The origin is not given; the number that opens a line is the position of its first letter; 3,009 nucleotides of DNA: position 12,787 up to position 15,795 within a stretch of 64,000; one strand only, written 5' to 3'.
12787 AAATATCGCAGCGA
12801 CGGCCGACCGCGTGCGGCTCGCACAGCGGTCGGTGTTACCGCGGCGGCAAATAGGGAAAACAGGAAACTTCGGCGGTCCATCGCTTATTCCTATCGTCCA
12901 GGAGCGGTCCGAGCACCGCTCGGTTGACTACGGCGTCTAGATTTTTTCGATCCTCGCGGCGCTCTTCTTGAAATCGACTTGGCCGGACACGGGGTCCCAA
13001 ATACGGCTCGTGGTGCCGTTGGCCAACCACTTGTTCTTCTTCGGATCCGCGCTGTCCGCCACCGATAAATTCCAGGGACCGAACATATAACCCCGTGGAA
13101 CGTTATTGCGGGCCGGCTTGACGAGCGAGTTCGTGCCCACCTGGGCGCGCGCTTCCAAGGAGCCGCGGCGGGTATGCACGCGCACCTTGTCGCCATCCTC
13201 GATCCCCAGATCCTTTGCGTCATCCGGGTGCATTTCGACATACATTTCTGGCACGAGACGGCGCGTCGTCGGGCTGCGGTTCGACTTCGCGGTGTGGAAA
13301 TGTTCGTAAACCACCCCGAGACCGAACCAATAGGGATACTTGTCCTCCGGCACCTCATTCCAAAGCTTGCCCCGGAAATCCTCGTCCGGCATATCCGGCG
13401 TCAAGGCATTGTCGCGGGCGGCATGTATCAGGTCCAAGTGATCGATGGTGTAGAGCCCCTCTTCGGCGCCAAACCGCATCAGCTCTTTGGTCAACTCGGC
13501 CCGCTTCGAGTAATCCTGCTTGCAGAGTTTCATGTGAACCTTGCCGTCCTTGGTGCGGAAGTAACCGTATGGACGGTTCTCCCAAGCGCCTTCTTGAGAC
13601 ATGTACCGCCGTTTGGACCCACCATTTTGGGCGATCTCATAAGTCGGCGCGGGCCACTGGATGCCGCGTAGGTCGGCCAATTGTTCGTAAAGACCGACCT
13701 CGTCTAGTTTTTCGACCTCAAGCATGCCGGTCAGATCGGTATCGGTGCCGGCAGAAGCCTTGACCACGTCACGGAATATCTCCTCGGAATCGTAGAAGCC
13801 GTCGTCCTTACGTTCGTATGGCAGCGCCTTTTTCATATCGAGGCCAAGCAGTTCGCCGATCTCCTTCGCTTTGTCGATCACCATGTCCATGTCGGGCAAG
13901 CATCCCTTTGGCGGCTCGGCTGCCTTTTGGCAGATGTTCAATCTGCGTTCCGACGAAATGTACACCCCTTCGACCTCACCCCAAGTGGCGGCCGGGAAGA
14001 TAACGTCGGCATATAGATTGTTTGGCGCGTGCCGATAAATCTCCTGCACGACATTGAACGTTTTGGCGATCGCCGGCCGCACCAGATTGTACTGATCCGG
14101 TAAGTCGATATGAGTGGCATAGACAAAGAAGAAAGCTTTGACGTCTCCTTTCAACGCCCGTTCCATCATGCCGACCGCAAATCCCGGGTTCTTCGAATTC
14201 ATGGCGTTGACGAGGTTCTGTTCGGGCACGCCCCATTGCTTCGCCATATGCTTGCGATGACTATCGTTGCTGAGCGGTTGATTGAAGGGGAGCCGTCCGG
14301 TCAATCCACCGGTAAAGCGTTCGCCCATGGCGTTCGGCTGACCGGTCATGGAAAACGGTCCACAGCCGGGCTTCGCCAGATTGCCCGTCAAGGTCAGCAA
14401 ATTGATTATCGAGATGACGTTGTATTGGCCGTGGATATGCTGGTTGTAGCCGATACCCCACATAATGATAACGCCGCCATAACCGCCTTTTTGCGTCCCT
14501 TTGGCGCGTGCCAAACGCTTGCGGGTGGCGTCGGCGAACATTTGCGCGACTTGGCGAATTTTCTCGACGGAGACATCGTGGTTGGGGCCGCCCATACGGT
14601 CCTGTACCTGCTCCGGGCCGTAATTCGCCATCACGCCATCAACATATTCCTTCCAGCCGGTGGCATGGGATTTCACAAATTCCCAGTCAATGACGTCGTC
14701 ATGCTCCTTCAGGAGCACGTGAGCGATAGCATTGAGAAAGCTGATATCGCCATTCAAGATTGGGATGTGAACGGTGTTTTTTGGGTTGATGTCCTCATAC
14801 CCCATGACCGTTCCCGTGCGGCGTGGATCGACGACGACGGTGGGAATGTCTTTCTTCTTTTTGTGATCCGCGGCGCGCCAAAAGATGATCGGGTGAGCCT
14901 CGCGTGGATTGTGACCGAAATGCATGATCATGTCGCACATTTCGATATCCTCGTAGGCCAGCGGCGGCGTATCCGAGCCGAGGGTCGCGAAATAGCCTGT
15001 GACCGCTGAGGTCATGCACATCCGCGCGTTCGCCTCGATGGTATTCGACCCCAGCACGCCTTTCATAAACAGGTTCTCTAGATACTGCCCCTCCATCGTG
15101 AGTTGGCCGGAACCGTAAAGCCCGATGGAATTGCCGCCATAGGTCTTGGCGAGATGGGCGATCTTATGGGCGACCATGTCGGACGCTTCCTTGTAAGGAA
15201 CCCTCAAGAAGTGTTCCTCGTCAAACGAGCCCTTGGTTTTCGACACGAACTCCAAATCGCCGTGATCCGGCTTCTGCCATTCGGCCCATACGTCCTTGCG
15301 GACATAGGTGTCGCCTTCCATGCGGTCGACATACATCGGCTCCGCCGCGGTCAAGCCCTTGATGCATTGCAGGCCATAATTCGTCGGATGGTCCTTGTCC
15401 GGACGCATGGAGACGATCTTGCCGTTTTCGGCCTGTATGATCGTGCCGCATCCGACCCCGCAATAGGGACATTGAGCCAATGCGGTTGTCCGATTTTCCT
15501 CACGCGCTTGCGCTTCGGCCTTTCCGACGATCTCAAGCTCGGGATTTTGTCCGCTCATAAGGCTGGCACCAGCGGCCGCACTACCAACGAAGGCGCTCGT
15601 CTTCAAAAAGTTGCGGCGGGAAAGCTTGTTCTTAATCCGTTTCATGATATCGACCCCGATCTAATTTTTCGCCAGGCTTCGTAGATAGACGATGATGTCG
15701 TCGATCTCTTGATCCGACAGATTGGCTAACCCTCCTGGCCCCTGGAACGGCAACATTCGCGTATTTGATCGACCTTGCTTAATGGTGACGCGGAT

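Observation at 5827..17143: Ten-gene FNR-boxed operon around a Nap-clade periplasmic molybdoenzyme with a non-canonical accessory set (no NapD, no NapB, five extra redox/maturation genes)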

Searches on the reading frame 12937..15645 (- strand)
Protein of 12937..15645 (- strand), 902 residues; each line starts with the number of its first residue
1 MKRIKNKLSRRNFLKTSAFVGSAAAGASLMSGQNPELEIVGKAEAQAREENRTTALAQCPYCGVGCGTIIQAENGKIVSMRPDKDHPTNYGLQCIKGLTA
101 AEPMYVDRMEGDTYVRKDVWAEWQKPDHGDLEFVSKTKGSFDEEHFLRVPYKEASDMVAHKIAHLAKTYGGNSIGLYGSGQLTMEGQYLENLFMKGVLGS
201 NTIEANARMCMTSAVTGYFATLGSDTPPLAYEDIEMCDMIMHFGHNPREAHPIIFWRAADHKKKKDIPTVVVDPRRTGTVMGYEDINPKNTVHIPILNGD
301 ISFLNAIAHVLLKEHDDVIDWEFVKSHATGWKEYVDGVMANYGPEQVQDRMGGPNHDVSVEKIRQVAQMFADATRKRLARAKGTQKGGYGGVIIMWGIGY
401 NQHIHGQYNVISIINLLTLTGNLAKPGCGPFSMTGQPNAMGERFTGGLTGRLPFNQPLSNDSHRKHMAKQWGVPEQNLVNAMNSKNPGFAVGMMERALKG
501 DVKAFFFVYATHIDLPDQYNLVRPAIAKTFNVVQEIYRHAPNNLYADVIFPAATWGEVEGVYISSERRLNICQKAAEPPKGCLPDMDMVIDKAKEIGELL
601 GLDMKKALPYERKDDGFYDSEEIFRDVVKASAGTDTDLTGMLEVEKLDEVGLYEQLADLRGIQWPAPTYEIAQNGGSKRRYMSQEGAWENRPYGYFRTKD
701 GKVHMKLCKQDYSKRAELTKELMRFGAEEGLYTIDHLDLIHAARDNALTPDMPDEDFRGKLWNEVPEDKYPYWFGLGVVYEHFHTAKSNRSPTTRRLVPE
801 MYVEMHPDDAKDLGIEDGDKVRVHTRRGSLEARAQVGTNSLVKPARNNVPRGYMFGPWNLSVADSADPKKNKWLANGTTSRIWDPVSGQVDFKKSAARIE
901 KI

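Call 3: search_protein_families(library=pfam, proteins=[window:12937-15645:-], max_evalue=0.01)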
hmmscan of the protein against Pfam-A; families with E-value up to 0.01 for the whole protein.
window:12937-15645:- (902 aa): 3 families
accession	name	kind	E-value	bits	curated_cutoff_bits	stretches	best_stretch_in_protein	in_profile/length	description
PF00384.28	Molybdopterin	-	2.7e-38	132.3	24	1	143-589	11-347/353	Molybdopterin oxidoreductase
PF01568.27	Molydop_binding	-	2.5e-17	63.3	26.8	1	779-894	8-108/110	Molydopterin dinucleotide binding domain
PF04879.21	Molybdop_Fe4S4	-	3.8e-15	56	22.7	1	57-105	6-54/55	Molybdopterin oxidoreductase Fe4S4 domain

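Call 4: search_protein_families(library=ncbifam, proteins=[window:12937-15645:-], max_evalue=0.01)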
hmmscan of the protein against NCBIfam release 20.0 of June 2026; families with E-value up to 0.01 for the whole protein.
window:12937-15645:- (902 aa): 26 families (the best 25 are shown)
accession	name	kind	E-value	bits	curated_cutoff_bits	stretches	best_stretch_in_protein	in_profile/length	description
TIGR01591.1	Fdh-alpha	equivalog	9.5e-101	337.9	666.25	2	59-598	3-480/672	formate dehydrogenase subunit alpha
NF010055.0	PRK13532.1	equivalog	6.5e-100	335.6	904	2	7-610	2-587/830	nitrate reductase catalytic subunit NapA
TIGR01706.1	NAPA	equivalog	5.8e-93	312.7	930.55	2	7-594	1-569/830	periplasmic nitrate reductase subunit alpha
NF041323.1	Nitr_red_NasA_Halo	equivalog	2.2e-80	271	1000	1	62-704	3-547/673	assimilatory nitrate reductase NasA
NF047855.1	AssmNtatRedNasC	equivalog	8.6e-69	232.5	1100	3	143-671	86-556/708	assimilatory nitrate reductase catalytic subunit NasC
TIGR01553.1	formate-DH-alph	equivalog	8e-41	139.7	814.2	2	8-330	2-306/1009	formate dehydrogenase-N subunit alpha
NF041513.1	formate_DH_Act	exception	3.8e-34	117.7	1400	2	53-318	41-287/1067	formate dehydrogenase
TIGR02166.1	dmsA_ynfE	subfamily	8.7e-34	116.7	777.7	2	8-436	1-404/794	DMSO/selenate family reductase complex A subunit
TIGR01701.1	Fdhalpha-like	subfamily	4.1e-32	111.2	582.15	1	143-474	110-422/744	FdhF/YdeP family oxidoreductase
TIGR02693.1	arsenite_ox_L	equivalog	3.5e-28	98.1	359.05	3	529-706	507-674/806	arsenate reductase (azurin) large subunit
NF012032.0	PRK15488.1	equivalog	1.9e-19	69.2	694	2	139-375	107-322/759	thiosulfate reductase PhsA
NF005895.0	PRK07860.1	equivalog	2e-19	69.1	802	2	445-618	515-680/811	NADH-quinone oxidoreductase subunit G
NF007406.0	PRK09939.1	equivalog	5.7e-19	67.7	1473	1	165-449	138-417/759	acid resistance putative oxidoreductase YdeP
NF011566.1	PRK14990.1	exception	8.4e-19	67.1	1600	1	6-427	12-415/814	dimethylsulfoxide reductase subunit A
TIGR00509.1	bisC_fam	subfamily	3.9e-17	61.8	1017.55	2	142-563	67-474/772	molybdopterin guanine dinucleotide-containing S/N-oxide reductase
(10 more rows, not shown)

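Call 5: search_solved_structures(query=window:12937-15645:-, max_evalue=1e-10, show_alignments=1)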
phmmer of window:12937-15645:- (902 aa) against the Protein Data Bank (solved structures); distinct sequences matched with E-value up to 1e-10: 30.
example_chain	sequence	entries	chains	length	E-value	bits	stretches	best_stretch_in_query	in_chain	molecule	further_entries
2jio_A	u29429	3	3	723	4.3e-75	256.9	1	57-603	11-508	PERIPLASMIC NITRATE REDUCTASE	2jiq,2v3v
2jim_A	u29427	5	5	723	1.7e-74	254.9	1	149-603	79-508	PERIPLASMIC NITRATE REDUCTASE | PROTEIN (PERIPLASMIC NITRATE REDUCTASE)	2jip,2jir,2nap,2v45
2nya_A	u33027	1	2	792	9.6e-73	249.1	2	57-588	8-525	Periplasmic nitrate reductase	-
3ml1_A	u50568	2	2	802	2.4e-69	237.8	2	56-595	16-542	Periplasmic nitrate reductase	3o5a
7qv7_S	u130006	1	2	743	3.8e-68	233.9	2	145-593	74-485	Hydrogen dependent carbon dioxide reductase subunit FdhF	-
9pxt_A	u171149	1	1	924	9.2e-67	229.3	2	9-336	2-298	Periplasmic nitrate reductase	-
1ogy_A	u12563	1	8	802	2.8e-63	217.8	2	55-594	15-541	PERIPLASMIC NITRATE REDUCTASE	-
9t1s_L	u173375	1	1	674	6.9e-56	193.3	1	153-598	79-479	formate dehydrogenase (coenzyme F420)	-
1aa6_A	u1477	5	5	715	9.2e-55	189.6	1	149-597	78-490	FORMATE DEHYDROGENASE H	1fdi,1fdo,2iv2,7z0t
8rqz_C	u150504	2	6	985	8.5e-52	179.8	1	143-597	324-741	Probable oxidoreductase YjgC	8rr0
9gzq_A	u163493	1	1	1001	8.9e-52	179.7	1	143-597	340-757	Probable oxidoreductase YjgC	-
9wxb_B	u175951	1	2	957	2.9e-45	158.1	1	51-582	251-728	Formate dehydrogenase alpha subunit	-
7bkb_D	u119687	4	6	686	7.9e-45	156.7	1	145-597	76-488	Formate dehydrogenase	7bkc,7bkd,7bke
6tg9_A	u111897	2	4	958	1.8e-43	152.2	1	148-586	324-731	Formate dehydrogenase subunit alpha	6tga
7vw6_A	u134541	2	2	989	3.1e-41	144.8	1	57-593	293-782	Formate dehydrogenase | Tungsten-containing formate dehydrogenase alpha subunit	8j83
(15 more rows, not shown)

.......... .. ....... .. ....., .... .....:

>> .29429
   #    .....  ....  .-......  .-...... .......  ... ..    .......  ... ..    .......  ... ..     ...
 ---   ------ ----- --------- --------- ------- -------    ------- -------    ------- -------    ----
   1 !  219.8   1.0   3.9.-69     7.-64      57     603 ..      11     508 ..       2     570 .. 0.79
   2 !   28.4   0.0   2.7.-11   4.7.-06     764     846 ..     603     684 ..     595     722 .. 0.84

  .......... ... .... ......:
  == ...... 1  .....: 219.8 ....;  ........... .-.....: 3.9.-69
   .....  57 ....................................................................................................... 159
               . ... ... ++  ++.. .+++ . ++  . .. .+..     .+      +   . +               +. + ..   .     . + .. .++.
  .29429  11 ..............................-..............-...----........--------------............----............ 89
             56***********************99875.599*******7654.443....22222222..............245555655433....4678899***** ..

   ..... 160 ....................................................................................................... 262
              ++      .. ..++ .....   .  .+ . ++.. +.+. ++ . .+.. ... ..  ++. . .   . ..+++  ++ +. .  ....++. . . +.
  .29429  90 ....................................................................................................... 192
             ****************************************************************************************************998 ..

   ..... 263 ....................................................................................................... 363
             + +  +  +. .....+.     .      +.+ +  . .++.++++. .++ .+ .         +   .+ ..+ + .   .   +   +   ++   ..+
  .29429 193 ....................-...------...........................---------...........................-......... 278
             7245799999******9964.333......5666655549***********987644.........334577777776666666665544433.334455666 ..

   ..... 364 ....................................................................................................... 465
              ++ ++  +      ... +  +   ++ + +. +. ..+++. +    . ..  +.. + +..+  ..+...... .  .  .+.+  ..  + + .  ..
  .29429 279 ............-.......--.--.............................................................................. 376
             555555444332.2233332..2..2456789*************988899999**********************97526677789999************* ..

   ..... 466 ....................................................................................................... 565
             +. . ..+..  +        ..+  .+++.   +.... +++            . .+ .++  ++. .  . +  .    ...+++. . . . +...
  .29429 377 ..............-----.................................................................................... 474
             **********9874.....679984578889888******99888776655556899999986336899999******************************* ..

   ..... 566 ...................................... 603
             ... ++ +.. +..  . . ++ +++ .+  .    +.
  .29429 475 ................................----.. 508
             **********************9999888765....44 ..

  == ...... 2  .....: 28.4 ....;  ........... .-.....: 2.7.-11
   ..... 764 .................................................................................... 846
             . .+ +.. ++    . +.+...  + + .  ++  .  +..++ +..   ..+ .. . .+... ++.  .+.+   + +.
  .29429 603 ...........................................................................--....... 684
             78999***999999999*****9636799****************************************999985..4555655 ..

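Call 6: find_homologous_proteins(query=window:12937-15645:-, max_evalue=1e-20)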
Query window:12937-15645:- (902 aa): 7331 proteins with E <= 1e-20 among 8000 candidates; the best 120 are listed.
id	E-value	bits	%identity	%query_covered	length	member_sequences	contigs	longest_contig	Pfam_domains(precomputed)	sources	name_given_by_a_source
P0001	0.0e+0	1926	88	100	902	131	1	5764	PF00384.28,PF01568.28,PF04879.22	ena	-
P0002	0.0e+0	1885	88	100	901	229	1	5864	PF00384.28,PF01568.28,PF04879.22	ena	-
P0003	0.0e+0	1847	85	100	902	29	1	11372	PF00384.28,PF01568.28,PF04879.22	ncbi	ncbi:MAG: molybdopterin-dependent oxidoreductase [Gammaproteobacteria bacterium]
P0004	0.0e+0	1845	85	100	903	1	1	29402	PF00384.28,PF01568.28,PF04879.22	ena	-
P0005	0.0e+0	1842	85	100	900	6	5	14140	PF00384.28,PF01568.28,PF04879.22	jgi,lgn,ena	-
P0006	0.0e+0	1840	85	100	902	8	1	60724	PF00384.28,PF01568.28,PF04879.22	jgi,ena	-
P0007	0.0e+0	1837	85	100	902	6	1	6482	PF00384.28,PF01568.28,PF04879.22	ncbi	-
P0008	0.0e+0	1836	84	100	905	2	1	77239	PF00384.28,PF01568.28,PF04879.22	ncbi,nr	ncbi:MAG: molybdopterin-dependent oxidoreductase [Proteobacteria bacterium]|nr:molybdopterin-depende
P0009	0.0e+0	1834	85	100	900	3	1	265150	PF00384.28,PF01568.28,PF04879.22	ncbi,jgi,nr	ncbi:MAG: molybdopterin-dependent oxidoreductase [Rhodospirillaceae bacterium]|jgi:anaerobic selenoc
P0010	0.0e+0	1834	84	100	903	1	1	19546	PF00384.28,PF01568.28,PF04879.22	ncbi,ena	-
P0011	0.0e+0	1832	85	100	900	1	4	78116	PF00384.28,PF01568.28,PF04879.22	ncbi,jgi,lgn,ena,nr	ncbi:MAG: molybdopterin-dependent oxidoreductase [Rhodospirillaceae bacterium]|jgi:anaerobic selenoc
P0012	0.0e+0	1832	85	100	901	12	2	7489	PF00384.28,PF01568.28,PF04879.22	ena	-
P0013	0.0e+0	1830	85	100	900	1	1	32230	PF00384.28,PF01568.28,PF04879.22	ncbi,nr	ncbi:MAG: molybdopterin-dependent oxidoreductase [Rhodospirillaceae bacterium]|nr:molybdopterin-depe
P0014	0.0e+0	1830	85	100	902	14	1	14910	PF00384.28,PF01568.28,PF04879.22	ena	-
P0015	0.0e+0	1829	85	100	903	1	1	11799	PF00384.28,PF01568.28,PF04879.22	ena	-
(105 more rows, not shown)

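Call 7: find_related_loci(query=window:12937-15645:-, collection=genome_contigs, flank=10000)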
Query window:12937-15645:- (902 aa) in genome_contigs; peptide patterns used: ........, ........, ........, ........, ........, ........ (x = any residue, [..] = any of these).
271 stretches matched a pattern; 266 encode a relative of the query (tblastn E <= 1e-3); the best 80 are kept; 80 distinct loci.
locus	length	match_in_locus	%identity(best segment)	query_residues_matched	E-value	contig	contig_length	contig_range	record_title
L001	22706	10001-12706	86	1-902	0e+0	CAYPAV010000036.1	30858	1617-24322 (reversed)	MAG TPA_asm: uncultured Rhodospirillaceae bacterium isolate SRP200020_co5_212 genome assembly, contig: NODE_2214_length_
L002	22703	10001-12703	86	1-902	0e+0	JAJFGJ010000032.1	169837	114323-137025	MAG: Kiloniellaceae bacterium isolate OFTM138 OFTM138_31, whole genome shotgun sequence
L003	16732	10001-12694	87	1-902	0e+0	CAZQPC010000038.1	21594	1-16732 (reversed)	MAG TPA_asm: uncultured Magnetovibrio sp. isolate binchicken_co46_96 genome assembly, contig: NODE_4477_length_21594_cov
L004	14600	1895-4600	86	1-902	0e+0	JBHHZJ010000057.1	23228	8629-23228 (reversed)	MAG: Kiloniellaceae bacterium isolate Maj_1_bin.32 NODE_935_length_23228_cov_17.050706, whole genome shotgun sequence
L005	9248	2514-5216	85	1-902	0e+0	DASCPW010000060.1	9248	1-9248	MAG TPA_asm: Rhodospirillales bacterium isolate Fu_MAG_55 c_000001012236, whole genome shotgun sequence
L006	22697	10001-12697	85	1-902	0e+0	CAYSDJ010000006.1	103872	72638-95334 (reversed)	MAG TPA_asm: uncultured Rhizobiaceae bacterium isolate SRP200020_co5_287 genome assembly, contig: NODE_246_length_103872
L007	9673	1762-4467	86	1-902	0e+0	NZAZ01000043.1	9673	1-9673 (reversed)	MAG: Rhodospirillaceae bacterium isolate ARS16 MHASMcontig_590768, whole genome shotgun sequence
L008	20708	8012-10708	85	1-902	0e+0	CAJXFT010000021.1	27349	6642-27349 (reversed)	MAG TPA_asm: uncultured Alphaproteobacteria bacterium isolate ERR599062_bin.171_MetaBAT_v2.12.1_MAG genome assembly, con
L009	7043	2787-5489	86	1-902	0e+0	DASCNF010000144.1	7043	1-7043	MAG TPA_asm: Rhodospirillales bacterium isolate Fu_MAG_122 c_000001176898, whole genome shotgun sequence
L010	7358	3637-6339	85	1-902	0e+0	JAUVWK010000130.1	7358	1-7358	MAG: Alphaproteobacteria bacterium isolate CSMAG_1188 CSMAG_1188_k127_7594768_length_7358_cov_55.8479, whole genome shot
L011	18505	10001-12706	85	1-902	0e+0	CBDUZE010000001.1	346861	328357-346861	MAG TPA_asm: uncultured Alphaproteobacteria bacterium isolate SRR22302348_concoct_16 genome assembly, contig: ERZ2507359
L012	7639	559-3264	85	1-902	0e+0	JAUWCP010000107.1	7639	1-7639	MAG: Hyphomicrobium sp. isolate CSMAG_2141 CSMAG_2141_k141_1359153_length_7639_cov_15.0000, whole genome shotgun sequenc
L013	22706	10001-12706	84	1-902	0e+0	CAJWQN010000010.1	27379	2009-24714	MAG TPA_asm: uncultured Rhodospirillaceae bacterium isolate ERR599062_bin.14_MetaBAT_v2.12.1_MAG genome assembly, contig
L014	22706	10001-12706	84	1-902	0e+0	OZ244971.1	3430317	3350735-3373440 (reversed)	MAG: Hyphomicrobiaceae bacterium isolate 78c3c3b3-7302-4956-be71-f313cb390681 genome assembly, chromosome: 1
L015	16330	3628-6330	85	1-902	0e+0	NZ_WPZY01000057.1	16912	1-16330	Ruegeria sp. HKCCD8929 NODE_57, whole genome shotgun sequence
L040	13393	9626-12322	81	1-902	0e+0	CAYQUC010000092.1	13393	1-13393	MAG TPA_asm: uncultured Thioalkalispiraceae bacterium isolate SRP128015_co3_91 genome assembly, contig: NODE_5118_length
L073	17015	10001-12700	79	1-902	0e+0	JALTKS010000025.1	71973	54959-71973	MAG: Gammaproteobacteria bacterium isolate S139_maxbin2_scaf2bin.221 S139_NODE_163_length_71973_cov_124.007892, whole ge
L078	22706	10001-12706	80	1-902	0e+0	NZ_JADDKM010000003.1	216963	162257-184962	Shewanella benthica strain DSM 8812 NODE_4_length_216963_cov_46.652941, whole genome shotgun sequence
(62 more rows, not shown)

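Call 31: search_protein_representatives(protein=window:12937-15645:-)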
Query: 902 residues. Proteins with E-value up to 0.001 (for the whole library): 7316; up to 1e-10: 2386; up to 1e-30: 465. The best 150 are listed.
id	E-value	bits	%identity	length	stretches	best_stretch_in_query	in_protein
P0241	0.0e+00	1041.5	55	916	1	2-902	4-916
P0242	1.3e-227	774.9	51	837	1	5-902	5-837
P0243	2.4e-137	476.2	40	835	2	8-692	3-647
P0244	7.8e-108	378.5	84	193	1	80-268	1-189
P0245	1.1e-105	371.4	58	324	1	8-319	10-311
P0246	7.4e-104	365.3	47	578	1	394-882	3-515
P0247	6.7e-100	352.2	37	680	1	7-708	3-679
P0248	2.0e-96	340.7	38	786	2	7-665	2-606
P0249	3.7e-96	339.8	39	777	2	33-692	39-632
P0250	6.1e-96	339.1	87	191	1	505-674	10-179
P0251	2.0e-90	320.9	63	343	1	395-636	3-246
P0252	7.4e-90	319.0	92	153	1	404-556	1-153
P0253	7.6e-86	305.7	37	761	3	148-636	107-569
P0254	9.3e-86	305.4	80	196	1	160-329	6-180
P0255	7.8e-85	302.4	37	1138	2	58-667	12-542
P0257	5.7e-84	299.5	36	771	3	149-703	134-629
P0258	1.4e-83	298.3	35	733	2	7-597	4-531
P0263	1.1e-79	285.3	36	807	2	7-687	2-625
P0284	1.8e-70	254.9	32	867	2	9-601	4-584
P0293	7.2e-67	242.9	33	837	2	7-609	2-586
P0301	4.6e-64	233.7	31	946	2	9-573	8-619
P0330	1.4e-57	212.2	27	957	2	279-900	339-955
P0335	6.0e-57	210.1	33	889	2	22-682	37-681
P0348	1.8e-55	205.2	27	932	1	49-900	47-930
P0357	5.1e-54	200.4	33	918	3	57-263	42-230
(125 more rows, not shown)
